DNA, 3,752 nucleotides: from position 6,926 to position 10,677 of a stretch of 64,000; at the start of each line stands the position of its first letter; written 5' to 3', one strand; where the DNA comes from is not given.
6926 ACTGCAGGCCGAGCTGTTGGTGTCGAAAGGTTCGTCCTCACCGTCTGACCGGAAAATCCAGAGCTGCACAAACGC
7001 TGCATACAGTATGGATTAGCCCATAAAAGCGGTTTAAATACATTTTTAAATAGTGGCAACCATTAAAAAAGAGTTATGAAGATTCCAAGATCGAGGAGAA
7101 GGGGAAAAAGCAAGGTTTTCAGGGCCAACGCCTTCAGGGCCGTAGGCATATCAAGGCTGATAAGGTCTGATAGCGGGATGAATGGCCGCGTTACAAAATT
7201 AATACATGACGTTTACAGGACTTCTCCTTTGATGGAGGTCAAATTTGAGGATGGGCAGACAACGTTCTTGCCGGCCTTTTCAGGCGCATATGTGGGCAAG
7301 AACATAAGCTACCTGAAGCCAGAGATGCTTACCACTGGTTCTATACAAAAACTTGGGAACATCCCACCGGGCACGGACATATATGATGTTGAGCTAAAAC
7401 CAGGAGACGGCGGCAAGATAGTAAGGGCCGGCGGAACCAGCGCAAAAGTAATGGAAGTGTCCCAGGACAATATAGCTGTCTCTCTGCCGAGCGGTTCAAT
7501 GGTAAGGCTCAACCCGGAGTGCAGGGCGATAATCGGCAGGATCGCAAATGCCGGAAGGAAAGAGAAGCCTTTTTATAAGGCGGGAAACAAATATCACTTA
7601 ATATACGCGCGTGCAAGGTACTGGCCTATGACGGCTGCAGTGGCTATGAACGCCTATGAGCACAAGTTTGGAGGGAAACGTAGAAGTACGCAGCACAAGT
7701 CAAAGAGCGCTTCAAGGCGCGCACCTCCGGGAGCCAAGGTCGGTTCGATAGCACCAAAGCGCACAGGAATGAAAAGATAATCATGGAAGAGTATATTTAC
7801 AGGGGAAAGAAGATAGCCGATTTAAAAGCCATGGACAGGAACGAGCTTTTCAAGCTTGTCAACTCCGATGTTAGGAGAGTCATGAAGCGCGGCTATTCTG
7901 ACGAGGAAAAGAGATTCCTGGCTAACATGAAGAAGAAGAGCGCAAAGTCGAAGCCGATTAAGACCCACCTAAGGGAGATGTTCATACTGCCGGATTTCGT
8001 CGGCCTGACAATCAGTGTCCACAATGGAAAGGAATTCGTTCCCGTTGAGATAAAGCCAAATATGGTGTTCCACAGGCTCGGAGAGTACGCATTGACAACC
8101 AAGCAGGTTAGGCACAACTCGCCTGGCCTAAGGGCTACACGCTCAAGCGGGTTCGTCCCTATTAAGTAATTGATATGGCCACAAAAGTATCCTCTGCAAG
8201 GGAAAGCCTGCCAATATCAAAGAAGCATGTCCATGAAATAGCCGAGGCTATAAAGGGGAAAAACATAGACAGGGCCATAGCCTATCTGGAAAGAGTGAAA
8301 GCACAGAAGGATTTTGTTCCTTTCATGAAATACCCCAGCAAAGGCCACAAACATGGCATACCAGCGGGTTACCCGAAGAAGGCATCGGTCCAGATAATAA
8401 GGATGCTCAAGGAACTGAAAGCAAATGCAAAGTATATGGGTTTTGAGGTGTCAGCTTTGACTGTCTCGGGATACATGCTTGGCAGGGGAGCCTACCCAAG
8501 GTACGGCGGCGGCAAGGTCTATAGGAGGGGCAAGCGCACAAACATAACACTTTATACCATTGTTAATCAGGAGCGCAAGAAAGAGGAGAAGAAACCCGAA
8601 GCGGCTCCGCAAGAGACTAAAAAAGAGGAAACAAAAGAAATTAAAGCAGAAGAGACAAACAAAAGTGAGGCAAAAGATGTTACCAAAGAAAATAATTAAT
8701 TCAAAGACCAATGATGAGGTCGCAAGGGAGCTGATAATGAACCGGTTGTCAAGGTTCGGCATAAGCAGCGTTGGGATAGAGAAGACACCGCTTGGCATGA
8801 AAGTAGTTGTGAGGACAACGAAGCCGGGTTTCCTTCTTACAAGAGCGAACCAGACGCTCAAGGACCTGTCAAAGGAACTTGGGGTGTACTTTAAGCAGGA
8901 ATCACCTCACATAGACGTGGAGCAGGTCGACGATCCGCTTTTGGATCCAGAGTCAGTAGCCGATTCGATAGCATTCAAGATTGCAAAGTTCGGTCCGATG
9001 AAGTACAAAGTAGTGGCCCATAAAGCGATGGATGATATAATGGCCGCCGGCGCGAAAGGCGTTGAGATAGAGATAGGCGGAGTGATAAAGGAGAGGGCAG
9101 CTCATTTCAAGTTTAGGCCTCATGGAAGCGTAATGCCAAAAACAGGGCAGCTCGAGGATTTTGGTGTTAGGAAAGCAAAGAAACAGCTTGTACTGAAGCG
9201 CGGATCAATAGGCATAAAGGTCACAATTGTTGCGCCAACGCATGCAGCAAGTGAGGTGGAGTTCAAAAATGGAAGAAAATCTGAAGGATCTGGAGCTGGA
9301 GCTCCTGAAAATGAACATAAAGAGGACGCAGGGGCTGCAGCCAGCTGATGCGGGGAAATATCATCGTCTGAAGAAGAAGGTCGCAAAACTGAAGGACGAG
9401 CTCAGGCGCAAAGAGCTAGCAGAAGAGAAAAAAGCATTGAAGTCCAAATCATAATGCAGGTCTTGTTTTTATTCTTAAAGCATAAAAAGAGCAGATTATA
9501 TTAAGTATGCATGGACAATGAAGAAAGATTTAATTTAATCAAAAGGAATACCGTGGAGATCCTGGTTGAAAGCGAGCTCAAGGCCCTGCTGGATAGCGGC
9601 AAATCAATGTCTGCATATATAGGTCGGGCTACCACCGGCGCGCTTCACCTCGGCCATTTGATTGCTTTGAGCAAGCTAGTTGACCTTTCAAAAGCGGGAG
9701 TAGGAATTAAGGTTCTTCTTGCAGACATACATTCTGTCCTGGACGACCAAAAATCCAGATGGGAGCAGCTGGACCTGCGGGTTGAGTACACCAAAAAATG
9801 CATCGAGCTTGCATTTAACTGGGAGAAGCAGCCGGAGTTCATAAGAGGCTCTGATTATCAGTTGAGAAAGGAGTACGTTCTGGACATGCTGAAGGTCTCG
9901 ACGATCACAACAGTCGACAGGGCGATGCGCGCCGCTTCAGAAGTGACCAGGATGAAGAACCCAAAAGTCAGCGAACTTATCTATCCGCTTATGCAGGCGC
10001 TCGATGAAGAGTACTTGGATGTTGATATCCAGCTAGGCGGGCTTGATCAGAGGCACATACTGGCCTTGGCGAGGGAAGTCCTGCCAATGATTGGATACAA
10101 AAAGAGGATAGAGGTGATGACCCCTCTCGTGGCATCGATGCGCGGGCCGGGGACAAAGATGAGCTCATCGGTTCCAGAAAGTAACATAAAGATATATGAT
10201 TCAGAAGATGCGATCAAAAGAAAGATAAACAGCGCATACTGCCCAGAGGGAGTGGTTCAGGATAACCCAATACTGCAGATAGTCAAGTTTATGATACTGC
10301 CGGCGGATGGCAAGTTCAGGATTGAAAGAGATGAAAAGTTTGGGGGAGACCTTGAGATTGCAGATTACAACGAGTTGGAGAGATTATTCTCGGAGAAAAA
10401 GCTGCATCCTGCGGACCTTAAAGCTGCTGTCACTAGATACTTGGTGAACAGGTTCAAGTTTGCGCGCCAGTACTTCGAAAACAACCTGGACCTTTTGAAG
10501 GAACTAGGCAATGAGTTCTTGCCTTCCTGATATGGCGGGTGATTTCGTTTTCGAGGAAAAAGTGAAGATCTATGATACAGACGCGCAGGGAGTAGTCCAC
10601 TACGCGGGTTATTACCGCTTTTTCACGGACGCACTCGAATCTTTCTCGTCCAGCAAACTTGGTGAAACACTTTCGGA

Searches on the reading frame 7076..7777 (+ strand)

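Call 17: search_protein_families(library=pfam, proteins=[window:7076-7777:+], max_evalue=0.0001)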
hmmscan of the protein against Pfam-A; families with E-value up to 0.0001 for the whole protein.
window:7076-7777:+ (234 aa): 1 family
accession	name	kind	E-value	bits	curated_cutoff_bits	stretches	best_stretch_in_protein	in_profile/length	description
PF03947.24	Ribosomal_L2_C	-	6.7e-36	123.6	33.7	1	87-211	2-121/126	Ribosomal Proteins L2, C-terminal domain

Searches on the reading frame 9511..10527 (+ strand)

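Call 17: search_protein_families(library=pfam, proteins=[window:9511-10527:+], max_evalue=0.0001)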
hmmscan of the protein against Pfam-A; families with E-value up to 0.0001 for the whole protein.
window:9511-10527:+ (339 aa): 1 family
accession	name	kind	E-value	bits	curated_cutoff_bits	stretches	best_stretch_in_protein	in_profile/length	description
PF00579.31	tRNA-synt_1b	-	4.1e-49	167.9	21.1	1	31-315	4-291/292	tRNA synthetases class I (W and Y)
